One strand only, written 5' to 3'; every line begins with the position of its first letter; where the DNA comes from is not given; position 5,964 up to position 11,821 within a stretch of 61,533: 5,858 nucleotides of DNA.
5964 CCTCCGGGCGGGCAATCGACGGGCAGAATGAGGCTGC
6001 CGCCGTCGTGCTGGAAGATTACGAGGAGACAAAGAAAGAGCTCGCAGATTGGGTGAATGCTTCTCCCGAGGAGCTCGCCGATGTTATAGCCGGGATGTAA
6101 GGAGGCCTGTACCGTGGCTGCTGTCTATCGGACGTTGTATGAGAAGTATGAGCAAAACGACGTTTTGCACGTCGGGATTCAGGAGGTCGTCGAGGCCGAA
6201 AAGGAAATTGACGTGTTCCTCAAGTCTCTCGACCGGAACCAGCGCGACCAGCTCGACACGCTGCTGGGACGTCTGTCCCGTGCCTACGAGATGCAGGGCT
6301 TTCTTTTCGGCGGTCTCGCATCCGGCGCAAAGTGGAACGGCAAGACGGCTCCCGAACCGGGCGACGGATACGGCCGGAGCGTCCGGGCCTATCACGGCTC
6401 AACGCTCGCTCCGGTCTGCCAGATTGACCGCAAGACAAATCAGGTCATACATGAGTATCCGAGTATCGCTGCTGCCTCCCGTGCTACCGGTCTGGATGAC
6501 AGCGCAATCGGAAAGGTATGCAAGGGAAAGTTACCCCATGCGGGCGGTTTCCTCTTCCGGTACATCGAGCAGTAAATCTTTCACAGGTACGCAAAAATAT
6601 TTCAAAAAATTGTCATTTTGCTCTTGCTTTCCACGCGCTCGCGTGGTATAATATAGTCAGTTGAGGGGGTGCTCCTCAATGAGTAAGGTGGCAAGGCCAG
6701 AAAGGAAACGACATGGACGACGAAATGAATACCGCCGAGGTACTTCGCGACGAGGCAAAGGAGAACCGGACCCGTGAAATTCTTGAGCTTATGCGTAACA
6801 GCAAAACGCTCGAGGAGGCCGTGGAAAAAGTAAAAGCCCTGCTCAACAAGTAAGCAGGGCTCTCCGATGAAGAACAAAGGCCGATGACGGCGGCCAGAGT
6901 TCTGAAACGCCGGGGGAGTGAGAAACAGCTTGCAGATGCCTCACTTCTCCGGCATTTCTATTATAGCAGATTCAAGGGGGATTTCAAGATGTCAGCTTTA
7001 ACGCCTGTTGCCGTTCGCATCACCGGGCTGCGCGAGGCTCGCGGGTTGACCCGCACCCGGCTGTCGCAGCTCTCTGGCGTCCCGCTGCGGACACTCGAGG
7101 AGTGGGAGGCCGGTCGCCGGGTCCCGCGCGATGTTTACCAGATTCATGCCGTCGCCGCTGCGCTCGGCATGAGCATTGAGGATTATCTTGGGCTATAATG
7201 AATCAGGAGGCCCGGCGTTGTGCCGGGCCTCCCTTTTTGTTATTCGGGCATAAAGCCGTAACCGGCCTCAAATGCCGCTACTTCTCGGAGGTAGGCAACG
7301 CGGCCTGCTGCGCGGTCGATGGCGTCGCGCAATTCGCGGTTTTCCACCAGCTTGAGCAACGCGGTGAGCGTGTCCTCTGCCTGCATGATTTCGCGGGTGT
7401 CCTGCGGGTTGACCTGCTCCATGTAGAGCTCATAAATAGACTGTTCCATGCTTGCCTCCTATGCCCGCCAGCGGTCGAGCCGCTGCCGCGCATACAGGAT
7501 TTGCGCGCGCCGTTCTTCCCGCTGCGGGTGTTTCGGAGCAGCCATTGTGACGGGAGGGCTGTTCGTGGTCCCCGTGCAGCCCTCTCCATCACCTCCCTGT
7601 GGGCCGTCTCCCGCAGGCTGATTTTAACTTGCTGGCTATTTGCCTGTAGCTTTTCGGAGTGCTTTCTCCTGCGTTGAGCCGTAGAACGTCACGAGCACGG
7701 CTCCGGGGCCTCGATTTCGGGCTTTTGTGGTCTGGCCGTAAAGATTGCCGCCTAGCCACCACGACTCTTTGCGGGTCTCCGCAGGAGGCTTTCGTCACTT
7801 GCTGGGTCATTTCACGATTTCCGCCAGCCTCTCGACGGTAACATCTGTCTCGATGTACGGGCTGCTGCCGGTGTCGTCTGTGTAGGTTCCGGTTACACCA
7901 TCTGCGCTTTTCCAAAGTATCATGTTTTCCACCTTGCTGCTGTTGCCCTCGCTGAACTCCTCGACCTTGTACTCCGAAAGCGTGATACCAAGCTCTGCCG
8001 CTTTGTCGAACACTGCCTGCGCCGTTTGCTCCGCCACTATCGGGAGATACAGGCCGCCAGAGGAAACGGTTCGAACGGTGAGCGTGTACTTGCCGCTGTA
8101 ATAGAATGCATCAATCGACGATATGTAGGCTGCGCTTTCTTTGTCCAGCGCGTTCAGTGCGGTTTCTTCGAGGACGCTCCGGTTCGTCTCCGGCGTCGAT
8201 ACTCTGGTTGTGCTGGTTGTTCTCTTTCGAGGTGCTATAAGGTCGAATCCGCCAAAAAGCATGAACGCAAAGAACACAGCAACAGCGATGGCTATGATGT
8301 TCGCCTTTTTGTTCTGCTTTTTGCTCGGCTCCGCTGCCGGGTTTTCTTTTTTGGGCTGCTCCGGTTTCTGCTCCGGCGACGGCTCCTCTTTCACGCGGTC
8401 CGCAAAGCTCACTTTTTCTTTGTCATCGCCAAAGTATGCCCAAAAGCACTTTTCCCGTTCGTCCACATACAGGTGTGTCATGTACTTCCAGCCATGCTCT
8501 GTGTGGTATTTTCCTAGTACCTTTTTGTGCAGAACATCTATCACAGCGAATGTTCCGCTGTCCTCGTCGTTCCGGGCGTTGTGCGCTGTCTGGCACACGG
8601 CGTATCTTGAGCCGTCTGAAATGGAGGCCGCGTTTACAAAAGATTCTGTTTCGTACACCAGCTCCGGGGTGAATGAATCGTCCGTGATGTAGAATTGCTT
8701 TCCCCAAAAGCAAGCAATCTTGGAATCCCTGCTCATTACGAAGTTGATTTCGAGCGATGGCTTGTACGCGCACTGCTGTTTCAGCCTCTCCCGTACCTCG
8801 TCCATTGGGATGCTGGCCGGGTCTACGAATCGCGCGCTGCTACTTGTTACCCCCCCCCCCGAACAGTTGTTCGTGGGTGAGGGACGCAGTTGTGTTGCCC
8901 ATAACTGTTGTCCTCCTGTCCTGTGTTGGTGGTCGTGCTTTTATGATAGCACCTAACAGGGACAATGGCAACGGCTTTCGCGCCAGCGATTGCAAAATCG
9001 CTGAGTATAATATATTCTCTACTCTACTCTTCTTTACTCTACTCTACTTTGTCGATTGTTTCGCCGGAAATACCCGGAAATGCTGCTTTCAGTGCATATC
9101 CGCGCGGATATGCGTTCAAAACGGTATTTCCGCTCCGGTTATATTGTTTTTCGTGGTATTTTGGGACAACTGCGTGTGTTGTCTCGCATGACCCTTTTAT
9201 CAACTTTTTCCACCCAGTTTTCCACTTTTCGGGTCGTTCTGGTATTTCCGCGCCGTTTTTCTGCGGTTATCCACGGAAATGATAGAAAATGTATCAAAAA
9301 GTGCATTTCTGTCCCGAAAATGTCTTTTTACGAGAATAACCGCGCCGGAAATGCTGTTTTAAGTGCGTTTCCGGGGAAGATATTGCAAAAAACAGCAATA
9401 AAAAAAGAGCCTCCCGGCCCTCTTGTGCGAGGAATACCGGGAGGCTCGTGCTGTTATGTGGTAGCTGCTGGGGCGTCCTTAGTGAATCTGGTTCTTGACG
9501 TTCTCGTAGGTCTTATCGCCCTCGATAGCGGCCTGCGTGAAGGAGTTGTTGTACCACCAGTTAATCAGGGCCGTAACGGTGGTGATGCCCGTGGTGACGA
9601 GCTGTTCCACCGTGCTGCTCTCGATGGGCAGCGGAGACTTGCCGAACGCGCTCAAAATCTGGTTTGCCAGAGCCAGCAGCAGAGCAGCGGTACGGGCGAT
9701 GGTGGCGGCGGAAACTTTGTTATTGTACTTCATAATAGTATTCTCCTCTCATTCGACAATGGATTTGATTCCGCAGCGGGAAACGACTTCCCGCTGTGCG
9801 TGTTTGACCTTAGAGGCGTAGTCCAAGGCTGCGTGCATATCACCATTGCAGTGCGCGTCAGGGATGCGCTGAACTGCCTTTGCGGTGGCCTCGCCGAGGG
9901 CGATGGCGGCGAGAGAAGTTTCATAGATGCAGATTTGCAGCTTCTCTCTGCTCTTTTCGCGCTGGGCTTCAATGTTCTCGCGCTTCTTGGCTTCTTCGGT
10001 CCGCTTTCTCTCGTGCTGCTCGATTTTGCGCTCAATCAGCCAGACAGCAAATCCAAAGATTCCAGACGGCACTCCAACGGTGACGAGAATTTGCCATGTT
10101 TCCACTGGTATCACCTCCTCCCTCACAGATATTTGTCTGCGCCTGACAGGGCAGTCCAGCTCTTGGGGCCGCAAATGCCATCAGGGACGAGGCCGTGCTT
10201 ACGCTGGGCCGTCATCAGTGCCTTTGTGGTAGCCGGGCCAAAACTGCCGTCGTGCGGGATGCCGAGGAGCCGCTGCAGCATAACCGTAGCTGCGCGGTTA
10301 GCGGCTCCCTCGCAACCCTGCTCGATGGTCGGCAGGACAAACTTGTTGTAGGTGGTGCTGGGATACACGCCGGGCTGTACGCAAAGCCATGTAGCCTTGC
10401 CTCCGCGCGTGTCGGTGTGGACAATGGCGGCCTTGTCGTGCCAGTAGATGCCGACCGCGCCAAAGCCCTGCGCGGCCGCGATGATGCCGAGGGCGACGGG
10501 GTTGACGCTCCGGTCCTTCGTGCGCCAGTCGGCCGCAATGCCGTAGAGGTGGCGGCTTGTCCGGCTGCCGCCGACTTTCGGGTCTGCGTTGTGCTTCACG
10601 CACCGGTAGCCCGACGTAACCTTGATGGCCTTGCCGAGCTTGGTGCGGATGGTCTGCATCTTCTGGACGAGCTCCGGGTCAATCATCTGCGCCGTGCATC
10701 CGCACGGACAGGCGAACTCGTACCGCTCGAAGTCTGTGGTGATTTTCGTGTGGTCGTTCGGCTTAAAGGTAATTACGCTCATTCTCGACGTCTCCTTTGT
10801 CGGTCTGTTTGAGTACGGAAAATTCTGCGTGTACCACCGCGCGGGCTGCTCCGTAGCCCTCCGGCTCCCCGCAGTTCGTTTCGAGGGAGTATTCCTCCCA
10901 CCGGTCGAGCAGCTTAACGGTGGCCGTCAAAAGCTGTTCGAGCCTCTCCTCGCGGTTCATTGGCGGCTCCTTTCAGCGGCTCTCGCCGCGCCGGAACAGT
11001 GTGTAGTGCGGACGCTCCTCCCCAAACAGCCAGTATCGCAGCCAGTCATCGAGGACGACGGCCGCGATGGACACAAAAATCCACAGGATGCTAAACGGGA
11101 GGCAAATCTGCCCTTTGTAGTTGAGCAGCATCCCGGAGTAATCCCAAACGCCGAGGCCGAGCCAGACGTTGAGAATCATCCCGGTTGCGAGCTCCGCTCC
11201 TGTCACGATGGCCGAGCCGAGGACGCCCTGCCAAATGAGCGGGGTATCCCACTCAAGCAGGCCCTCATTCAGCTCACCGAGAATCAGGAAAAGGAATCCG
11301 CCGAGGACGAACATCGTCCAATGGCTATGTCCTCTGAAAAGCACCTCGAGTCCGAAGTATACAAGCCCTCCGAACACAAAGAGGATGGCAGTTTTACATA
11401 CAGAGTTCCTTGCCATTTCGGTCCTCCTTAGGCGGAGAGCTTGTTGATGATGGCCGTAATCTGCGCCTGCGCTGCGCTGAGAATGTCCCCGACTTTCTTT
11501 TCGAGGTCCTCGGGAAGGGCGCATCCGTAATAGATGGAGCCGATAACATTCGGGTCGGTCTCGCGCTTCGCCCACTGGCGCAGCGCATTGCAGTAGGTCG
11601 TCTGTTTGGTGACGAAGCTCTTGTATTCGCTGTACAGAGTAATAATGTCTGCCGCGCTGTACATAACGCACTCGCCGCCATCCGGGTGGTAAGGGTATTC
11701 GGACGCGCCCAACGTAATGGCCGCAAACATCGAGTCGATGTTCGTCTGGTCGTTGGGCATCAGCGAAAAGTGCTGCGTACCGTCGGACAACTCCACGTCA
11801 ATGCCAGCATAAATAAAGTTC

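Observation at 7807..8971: Poly-G(11) tract between a strong RBS/ATG and the body of a membrane-protein gene: candidate slipped-strand phase-variation switch, OFF in this assembly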

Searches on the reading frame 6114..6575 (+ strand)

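Call 19: search_protein_families(library=phrogs, proteins=[window:6114-6575:+], max_evalue=0.001)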
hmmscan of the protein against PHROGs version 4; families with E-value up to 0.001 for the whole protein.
window:6114-6575:+ (153 aa): 1 family
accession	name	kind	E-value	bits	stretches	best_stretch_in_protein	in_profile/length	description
phrog_20162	-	DNA, RNA and nucleotide metabolism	1.3e-07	32.9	1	46-152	17-83/88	HNH endonuclease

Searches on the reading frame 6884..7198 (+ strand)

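Call 9: search_protein_families(library=pfam, proteins=[window:6884-7198:+], max_evalue=0.01)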
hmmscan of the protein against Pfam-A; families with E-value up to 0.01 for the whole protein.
window:6884-7198:+ (104 aa): 4 families
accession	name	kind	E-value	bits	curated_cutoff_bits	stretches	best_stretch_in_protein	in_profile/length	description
PF13560.12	HTH_31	-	2.6e-07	31.3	27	1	45-97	5-57/64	Helix-turn-helix domain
PF01381.28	HTH_3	-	3.3e-06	27.5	23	1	49-82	4-37/55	Helix-turn-helix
PF13443.12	HTH_26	-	0.00046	20.8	22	1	47-102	3-58/63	Cro/C1-type HTH DNA-binding domain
PF13413.12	HTH_25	-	0.0077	16.5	24.6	0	49-85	5-43/62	Helix-turn-helix domain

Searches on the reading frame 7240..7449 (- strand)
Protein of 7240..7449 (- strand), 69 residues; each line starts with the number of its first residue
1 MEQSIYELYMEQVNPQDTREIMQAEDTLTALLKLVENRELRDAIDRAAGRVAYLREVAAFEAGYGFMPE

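Call 9: search_protein_families(library=pfam, proteins=[window:7240-7449:-], max_evalue=0.01)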
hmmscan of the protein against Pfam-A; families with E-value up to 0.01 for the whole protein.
window:7240-7449:- (69 aa): 0 families

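Call 19: search_protein_families(library=phrogs, proteins=[window:7240-7449:-], max_evalue=0.001)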
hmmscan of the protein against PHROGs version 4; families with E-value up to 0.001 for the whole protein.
window:7240-7449:- (69 aa): 0 families

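Call 50: search_protein_families(library=padloc, proteins=[window:7240-7449:-], max_evalue=0.01)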
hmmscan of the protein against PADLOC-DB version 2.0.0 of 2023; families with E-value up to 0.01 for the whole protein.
window:7240-7449:- (69 aa): 0 families

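Call 51: search_protein_families(library=ncbifam, proteins=[window:7240-7449:-], max_evalue=0.01)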
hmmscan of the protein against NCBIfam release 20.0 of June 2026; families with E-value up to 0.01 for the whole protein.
window:7240-7449:- (69 aa): 0 families

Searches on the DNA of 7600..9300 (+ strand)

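Call 8: search_dna_similar(query=window:7600-9300:+, collection=phages, mode=distant, max_rows=30)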
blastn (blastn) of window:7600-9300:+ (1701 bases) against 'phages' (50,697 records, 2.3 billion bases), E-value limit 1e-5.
No match.
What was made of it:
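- Tried and rejected: GenBank phages held nothing similar to the locus (call 8).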

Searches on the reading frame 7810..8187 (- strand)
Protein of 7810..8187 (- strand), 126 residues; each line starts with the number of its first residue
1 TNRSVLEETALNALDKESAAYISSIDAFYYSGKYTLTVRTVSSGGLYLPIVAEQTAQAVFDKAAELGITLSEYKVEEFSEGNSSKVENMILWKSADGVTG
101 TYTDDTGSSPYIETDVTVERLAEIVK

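Call 77: search_protein_families(library=pfam, proteins=[window:7810-8187:-], max_evalue=10)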
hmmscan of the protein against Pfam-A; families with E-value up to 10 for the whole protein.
seq(126 aa): 0 families

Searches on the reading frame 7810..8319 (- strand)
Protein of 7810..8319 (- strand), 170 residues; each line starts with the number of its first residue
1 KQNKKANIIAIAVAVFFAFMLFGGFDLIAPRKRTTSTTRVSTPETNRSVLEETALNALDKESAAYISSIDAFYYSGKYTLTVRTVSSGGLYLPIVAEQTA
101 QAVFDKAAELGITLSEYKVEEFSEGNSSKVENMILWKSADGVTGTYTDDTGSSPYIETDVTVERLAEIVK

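Call 55: predict_structure(alignment_id=A2)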
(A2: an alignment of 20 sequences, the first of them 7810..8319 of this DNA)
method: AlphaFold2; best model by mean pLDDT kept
length: 170 residues; sequences in the alignment: 20
mean_pLDDT: 85.9   pTM: 0.72
mean pLDDT of the five models: 85.9, 85.8, 85.0, 84.3, 83.9
residues with pLDDT >= 90: 115; 70-90: 15; 50-70: 32; < 50: 8
segments of 3 or more residues with pLDDT < 50: 1-3
pLDDT, mean of each block of 10 residues (from residue 1): 52 63 52 55 94 98 97 98 92 98 98 98 85 94 97 96 95
secondary structure, 60 per line:
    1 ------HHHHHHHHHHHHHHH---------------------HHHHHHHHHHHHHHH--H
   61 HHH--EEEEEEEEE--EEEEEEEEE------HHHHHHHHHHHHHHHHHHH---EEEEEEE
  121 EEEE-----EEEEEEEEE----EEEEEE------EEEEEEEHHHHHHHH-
elements in order: H7-21 H43-57 H60-63 E66-74 E77-85 H92-110 E114-124 E130-138 E143-148 E155-161 H162-169
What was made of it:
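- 7810..8187 (-): External alpha/beta domain. It belongs to a small family made up mostly of lipobox lipoproteins. Model pLDDT about 95 over the domain (call 55).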

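Call 59: fold_search(model_id=the predicted structure, library=pdb)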
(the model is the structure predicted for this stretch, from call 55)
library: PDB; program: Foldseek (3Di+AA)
matches with E <= 10: 1075; with E <= 0.001: 0
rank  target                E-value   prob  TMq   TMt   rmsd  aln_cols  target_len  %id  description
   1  2eb0_A                2.2e-02  0.69  0.30  0.18  14.3       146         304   10  Crystal structure of Methanococcus jannaschii putative family II inorganic pyrophosphatase (released 2007-08-07)
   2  2qb6_A                2.9e-02  0.44  0.27  0.15  18.7       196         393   10  Saccharomyces cerevisiae cytosolic exopolyphosphatase, sulfate complex (released 2007-12-11)
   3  5trc_A                4.2e-02  0.14  0.19  0.10  12.6       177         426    7  Crystal structure of phosphorylated AC3-AC5 domains of yeast acetyl-CoA carboxylase (released 2016-12-07)
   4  4hlb                  4.5e-02  0.94  0.34  0.52   4.0        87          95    9  Crystal structure of an alpha-lytic protease prodomain-like protein (DESPIG_01740) from Desulfovibrio piger ATCC 29098 a (released 2012-12-12)
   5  1k20_A                4.5e-02  0.89  0.32  0.19   7.8        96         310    9  Inorganic Pyrophosphatase (family II) from Streptococcus gordonii at 1.5 A resolution (released 2001-10-31)
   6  2qb7_B                4.5e-02  0.60  0.27  0.14  11.7       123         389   10  Saccharomyces cerevisiae cytosolic exopolyphosphatase, phosphate complex (released 2007-12-11)
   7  2c1i                  5.7e-02  0.21  0.20  0.11  14.8       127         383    9  Structure of Streptococcus pneumoniae peptidoglycan deacetylase (SpPgdA) D 275 N Mutant. (released 2005-09-20)
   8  6z6b_EEE              6.5e-02  0.90  0.29  0.03   3.6        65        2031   14  Structure of full-length La Crosse virus L protein (polymerase) (released 2020-07-29)
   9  6z6b_PPP              6.5e-02  0.90  0.29  0.03   3.6        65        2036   14  Structure of full-length La Crosse virus L protein (polymerase) (released 2020-07-29)
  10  2qx2                  7.8e-02  0.28  0.28  0.17  13.1       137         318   14  Structure of the C-terminal domain of sex pheromone staph-cAM373 precursor from Staphylococcus aureus (released 2007-09-11)
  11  1i74_A                8.9e-02  0.69  0.30  0.18   7.6        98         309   12  STREPTOCOCCUS MUTANS INORGANIC PYROPHOSPHATASE (released 2001-06-06)
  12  2qb6_B                8.9e-02  0.38  0.26  0.13  11.8       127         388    9  Saccharomyces cerevisiae cytosolic exopolyphosphatase, sulfate complex (released 2007-12-11)
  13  2c1g                  8.9e-02  0.20  0.17  0.09  12.7        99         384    9  Structure of Streptococcus pneumoniae peptidoglycan deacetylase (SpPgdA) (released 2005-09-15)
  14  7ewy_D                9.4e-02  0.91  0.30  0.30   3.3        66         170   11  Crystal structure of Ebinur Lake virus cap snatching endonuclease (D79A mutant) (released 2022-01-26)
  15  5cw3_B                1.0e-01  0.14  0.17  0.13   6.5        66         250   12  Structure of CfBRCC36-CfKIAA0157 complex (Zn Edge) (released 2015-09-16)
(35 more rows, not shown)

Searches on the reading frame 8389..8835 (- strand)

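Call 77: search_protein_families(library=pfam, proteins=[window:8389-8835:-], max_evalue=10)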
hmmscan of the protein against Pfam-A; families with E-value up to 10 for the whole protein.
seq(149 aa): 1 family
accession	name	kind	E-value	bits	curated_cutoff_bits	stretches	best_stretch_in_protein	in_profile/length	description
PF23674.1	RYYR-CCHC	-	0.023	15.1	27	1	75-114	36-75/79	RYYR-CCHC domain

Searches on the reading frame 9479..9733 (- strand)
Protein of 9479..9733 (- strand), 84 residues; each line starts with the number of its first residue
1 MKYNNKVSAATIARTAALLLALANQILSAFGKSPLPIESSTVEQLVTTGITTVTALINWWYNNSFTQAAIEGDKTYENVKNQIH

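Call 9: search_protein_families(library=pfam, proteins=[window:9479-9733:-], max_evalue=0.01)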
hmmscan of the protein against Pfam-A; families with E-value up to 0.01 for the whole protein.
window:9479-9733:- (84 aa): 1 family
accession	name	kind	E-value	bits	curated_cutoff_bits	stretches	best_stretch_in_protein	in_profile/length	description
PF04688.18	Holin_SPP1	-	1.4e-21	76.8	27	1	6-75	1-70/74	SPP1 phage holin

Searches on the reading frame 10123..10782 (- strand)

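Call 9: search_protein_families(library=pfam, proteins=[window:10123-10782:-], max_evalue=0.01)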
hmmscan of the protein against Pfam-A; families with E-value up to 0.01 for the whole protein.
window:10123-10782:- (219 aa): 4 families
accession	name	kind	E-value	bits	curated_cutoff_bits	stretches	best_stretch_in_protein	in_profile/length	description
PF08291.16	Peptidase_M15_3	-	7.4e-18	65.1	23.2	1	18-118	3-104/108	Peptidase M15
PF01471.23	PG_binding_1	-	1.6e-09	38.2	23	1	169-212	12-57/57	Putative peptidoglycan binding domain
PF05951.18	Peptidase_M15_2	-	1.6e-06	28.4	27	1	32-126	51-148/153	Bacterial protein of unknown function (DUF882)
PF09374.15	PG_binding_3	-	2.7e-06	27.9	24.6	1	165-193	2-35/76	Predicted Peptidoglycan domain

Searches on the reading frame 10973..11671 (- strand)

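Call 9: search_protein_families(library=pfam, proteins=[window:10973-11671:-], max_evalue=0.01)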
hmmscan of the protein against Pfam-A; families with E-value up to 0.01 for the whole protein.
window:10973-11671:- (232 aa): 1 family
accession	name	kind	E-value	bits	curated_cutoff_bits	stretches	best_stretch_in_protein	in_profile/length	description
PF06541.16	ABC_trans_CmpB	-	1.3e-10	42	25.9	1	141-206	53-114/151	Putative ABC-transporter type IV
